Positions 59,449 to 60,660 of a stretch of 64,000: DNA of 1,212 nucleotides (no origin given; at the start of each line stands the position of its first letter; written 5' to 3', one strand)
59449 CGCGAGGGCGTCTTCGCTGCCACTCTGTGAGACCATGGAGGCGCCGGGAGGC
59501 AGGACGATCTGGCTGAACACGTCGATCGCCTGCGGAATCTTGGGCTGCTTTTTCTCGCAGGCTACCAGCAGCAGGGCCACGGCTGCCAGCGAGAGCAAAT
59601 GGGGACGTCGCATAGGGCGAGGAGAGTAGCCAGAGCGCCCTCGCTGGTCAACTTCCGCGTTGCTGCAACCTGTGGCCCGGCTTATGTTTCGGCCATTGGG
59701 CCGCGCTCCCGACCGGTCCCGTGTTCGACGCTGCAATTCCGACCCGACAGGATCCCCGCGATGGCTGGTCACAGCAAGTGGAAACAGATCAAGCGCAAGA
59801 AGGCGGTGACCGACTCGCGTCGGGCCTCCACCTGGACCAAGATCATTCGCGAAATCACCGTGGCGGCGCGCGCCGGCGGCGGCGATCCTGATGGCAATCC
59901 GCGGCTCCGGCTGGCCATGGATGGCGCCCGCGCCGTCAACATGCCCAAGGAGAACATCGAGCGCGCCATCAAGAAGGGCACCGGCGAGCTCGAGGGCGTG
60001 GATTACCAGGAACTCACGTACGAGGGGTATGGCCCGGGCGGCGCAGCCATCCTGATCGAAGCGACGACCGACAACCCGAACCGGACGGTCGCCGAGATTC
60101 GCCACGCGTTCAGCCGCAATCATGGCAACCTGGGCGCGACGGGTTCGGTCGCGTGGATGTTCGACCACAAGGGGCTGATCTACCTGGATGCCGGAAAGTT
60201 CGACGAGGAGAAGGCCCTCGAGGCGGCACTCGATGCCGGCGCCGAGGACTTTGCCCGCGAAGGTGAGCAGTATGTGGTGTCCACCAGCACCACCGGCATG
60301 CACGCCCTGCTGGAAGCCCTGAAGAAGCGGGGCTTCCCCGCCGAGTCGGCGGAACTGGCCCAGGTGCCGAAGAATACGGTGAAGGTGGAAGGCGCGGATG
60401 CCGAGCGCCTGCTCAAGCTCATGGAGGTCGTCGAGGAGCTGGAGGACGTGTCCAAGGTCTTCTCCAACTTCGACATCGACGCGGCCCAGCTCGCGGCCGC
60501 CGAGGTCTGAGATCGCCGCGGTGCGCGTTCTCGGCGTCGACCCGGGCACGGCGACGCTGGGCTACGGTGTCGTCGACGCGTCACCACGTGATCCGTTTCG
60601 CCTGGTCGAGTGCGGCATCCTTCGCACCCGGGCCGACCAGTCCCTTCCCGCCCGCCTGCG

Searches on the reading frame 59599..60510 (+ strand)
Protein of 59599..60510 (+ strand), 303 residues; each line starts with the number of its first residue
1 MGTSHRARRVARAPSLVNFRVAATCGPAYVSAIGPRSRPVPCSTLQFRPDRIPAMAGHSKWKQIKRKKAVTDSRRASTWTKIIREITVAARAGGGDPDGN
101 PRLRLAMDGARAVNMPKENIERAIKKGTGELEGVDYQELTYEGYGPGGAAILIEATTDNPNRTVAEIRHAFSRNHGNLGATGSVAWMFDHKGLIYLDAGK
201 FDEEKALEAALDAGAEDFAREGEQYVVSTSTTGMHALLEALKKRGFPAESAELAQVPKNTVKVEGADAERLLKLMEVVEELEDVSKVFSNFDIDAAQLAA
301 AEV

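Call 7: search_protein_families(library=pfam, proteins=[window:59599-60510:+], max_evalue=0.01)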
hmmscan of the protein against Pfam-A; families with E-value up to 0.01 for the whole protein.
window:59599-60510:+ (303 aa): 2 families
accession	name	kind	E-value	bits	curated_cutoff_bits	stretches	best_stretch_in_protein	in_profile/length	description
PF01709.26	Transcrip_reg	-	1.3e-54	184.7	27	1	136-291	1-160/160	TACO1/YebC second and third domain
PF20772.2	TACO1_YebC_N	-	2.9e-31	108.2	36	1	59-130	1-73/73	TACO1/YebC protein N-terminal domain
